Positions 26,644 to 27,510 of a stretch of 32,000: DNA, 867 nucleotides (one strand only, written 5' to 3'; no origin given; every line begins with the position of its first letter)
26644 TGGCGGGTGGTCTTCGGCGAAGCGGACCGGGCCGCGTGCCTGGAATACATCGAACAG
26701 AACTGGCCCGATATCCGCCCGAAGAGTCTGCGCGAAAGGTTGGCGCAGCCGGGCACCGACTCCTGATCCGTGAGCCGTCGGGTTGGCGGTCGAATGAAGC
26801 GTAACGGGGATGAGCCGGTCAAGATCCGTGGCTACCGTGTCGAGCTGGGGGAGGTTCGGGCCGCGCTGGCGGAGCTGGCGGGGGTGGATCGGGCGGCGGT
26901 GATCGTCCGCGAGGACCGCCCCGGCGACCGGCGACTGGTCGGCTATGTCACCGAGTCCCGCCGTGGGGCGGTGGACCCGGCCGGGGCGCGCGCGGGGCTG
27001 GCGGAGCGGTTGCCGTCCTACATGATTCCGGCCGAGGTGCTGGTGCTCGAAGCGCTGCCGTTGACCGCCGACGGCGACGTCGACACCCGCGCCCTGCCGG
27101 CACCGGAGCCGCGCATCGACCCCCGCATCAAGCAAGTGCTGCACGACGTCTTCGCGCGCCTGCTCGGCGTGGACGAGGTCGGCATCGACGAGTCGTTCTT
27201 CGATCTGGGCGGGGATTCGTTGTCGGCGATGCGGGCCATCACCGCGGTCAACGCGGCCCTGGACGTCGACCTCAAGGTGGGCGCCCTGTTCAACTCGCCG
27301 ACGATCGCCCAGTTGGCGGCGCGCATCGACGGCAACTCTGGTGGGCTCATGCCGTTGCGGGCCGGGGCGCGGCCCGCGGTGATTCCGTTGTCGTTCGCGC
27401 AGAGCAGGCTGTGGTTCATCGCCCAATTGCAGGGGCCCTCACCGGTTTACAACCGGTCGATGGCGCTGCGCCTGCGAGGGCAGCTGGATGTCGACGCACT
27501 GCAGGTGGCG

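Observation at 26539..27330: NRPS reading frame opens immediately after mbtH, at the hinge of an adenylation domain, with the catalytic A10 lysine lost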

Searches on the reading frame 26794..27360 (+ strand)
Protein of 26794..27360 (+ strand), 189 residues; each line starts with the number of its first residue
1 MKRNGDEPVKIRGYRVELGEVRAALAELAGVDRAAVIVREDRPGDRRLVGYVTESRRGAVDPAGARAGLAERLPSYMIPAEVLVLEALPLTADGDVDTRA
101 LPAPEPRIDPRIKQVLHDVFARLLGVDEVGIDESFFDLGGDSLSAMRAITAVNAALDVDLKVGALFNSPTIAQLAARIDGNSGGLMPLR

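Call 47: search_solved_structures(query=window:26794-27360:+, max_evalue=0.00001, show_alignments=3)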
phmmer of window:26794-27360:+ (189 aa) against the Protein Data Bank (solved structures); distinct sequences matched with E-value up to 0.00001: 67 (the best 60 are shown).
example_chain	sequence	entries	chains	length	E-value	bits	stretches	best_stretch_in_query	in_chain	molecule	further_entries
6mfz_A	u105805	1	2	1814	1.4e-50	175.3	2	6-178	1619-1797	Linear gramicidin synthase subunit A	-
9be3_A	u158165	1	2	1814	1.5e-50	175.2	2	6-178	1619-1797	Linear gramicidin synthase subunit A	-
9meh_A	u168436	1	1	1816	1.5e-50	175.2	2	6-178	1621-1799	Linear gramicidin synthase subunit A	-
9be4_A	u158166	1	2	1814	6.2e-50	173.2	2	6-178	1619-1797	Linear gramicidin synthase subunit A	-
5u89_A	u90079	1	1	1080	3.2e-41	144.8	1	6-180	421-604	Amino acid adenylation domain protein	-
6mfy_A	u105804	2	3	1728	4e-41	144.5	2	6-178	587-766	Linear gramicidin synthase subunit A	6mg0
6n8e_A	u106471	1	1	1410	1.1e-30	110.4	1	5-175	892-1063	holo-ObiF1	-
9lcp_A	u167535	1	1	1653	3.8e-30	108.7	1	6-179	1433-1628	PvdL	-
9lcq_A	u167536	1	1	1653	3.8e-30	108.7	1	6-179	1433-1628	PvdL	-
9lco_A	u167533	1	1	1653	1.5e-29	106.8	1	6-179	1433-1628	PvdL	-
8xjz_C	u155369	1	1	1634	2.7e-29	105.9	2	6-147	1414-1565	Peptide synthetase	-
9bfd_B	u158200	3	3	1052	2.4e-28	102.9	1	6-179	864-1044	Tyrocidine synthase 2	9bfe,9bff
2vsq_A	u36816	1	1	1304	6e-28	101.6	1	6-186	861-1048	SURFACTIN SYNTHETASE SUBUNIT 3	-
7ly7_A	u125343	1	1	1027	5e-26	95.3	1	6-177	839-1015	BmdB, Bacillamide NRPS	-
7ly4_E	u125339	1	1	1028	5e-26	95.3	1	6-177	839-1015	BmdB, bacillamide NRPS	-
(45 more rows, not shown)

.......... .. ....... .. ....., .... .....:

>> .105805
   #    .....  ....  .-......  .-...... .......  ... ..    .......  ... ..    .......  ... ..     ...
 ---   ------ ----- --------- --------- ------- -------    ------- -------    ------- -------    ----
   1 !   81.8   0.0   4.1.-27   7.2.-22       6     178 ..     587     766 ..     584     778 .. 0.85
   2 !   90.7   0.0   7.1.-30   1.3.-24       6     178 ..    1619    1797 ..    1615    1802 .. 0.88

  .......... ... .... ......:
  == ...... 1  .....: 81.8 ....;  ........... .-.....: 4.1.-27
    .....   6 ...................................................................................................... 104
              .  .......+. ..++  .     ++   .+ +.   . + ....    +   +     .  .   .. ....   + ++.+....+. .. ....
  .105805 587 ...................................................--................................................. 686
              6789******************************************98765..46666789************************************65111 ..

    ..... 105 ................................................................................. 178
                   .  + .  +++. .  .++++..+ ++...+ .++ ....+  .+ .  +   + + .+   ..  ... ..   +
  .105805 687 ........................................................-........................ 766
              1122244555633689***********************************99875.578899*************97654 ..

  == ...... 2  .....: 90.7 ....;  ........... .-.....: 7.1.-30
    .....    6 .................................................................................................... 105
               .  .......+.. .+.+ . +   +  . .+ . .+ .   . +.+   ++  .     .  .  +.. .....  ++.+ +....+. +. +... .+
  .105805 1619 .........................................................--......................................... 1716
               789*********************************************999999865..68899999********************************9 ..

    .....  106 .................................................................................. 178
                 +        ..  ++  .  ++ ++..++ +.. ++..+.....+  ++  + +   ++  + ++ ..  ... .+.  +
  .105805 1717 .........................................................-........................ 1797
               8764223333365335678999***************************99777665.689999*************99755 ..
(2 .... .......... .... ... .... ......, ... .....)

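Call 56: predict_structure(alignment_id=A2)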
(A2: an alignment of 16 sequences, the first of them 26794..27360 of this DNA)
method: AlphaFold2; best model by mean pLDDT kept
length: 189 residues; sequences in the alignment: 16
mean_pLDDT: 66.7   pTM: 0.54
mean pLDDT of the five models: 66.7, 63.6, 63.0, 58.2, 55.5
residues with pLDDT >= 90: 50; 70-90: 44; 50-70: 23; < 50: 72
segments of 3 or more residues with pLDDT < 50: 1-5, 126-189
pLDDT, mean of each block of 10 residues (from residue 1): 56 87 93 90 80 86 91 91 90 86 67 56 48 44 46 42 40 38 31
secondary structure, 60 per line:
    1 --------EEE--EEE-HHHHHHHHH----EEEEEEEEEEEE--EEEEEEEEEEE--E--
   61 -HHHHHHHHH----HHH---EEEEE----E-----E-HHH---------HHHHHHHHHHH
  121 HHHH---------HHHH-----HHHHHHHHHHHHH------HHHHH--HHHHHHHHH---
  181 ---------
elements in order: E9-11 E14-16 H18-26 E31-42 E45-55 H62-70 E81-85 H110-124 H134-137 H143-155 H162-166 H169-177

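Call 59: fold_search(model_id=the predicted structure, library=pdb)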
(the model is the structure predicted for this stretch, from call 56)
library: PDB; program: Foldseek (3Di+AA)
matches with E <= 10: 922; with E <= 0.001: 325
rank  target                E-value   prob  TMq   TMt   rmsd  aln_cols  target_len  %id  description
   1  5u89_A                2.4e-13  1.00  0.45  0.09  14.2       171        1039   43  Crystal structure of a cross-module fragment from the dimodular NRPS DhbF (released 2017-05-10)
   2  2vsq                  1.6e-12  1.00  0.48  0.08  14.2       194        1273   34  Structure of surfactin A synthetase C (SrfA-C), a nonribosomal peptide synthetase termination module (released 2008-07-08)
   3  6n8e                  1.7e-12  1.00  0.47  0.07  15.3       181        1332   40  Crystal structure of holo-ObiF1, a five domain nonribosomal peptide synthetase from Burkholderia diffusa (released 2019-07-24)
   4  9up2_A                2.0e-12  1.00  0.42  0.06  16.5       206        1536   36  PvdL-E2-C3-A3-PCP3 in complex with MLP (NRPS cross-module) (released 2026-04-01)
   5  5es9_A                2.3e-12  1.00  0.48  0.13  17.3       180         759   34  Crystal structure of the LgrA initiation module in the formylation state (released 2016-01-20)
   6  6mg0_B                2.3e-12  1.00  0.47  0.06  14.2       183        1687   35  Crystal structure of a 5-domain construct of LgrA in the thiolation state (released 2019-11-20)
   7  5es8_A                3.0e-12  1.00  0.48  0.13  14.2       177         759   36  Crystal structure of the initiation module of LgrA in the thiolation state (released 2016-01-20)
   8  8www_A                3.2e-12  1.00  0.50  0.19   1.3        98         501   52  Crystal structure of the adenylation domain of SyAstC (released 2024-06-05)
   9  6mg0_A                4.1e-12  1.00  0.48  0.06  16.4       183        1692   35  Crystal structure of a 5-domain construct of LgrA in the thiolation state (released 2019-11-20)
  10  5es8_B                4.7e-12  1.00  0.48  0.13  13.9       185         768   34  Crystal structure of the initiation module of LgrA in the thiolation state (released 2016-01-20)
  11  6mfz_A                8.5e-12  1.00  0.49  0.06  15.1       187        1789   36  Crystal structure of dimodular LgrA in a condensation state (released 2019-11-20)
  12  6mfw                  1.4e-11  1.00  0.48  0.08  14.6       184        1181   36  Crystal structure of a 4-domain construct of LgrA in the substrate donation state (released 2019-11-20)
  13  9meh                  2.2e-11  1.00  0.48  0.05  15.6       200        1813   34  Crystal structure of the dimodular LgrA after protein ligation (released 2025-03-05)
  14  9be4_B                2.5e-11  1.00  0.48  0.05  15.7       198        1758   32  The post-condensation state of the dimodular NRPS protein LgrA (released 2024-11-20)
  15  9bfd_B                2.8e-11  1.00  0.49  0.09  15.0       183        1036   38  Tyrocidine synthetase modules 1 and 2 crosslinked in the condensation state, complex A (released 2024-10-09)
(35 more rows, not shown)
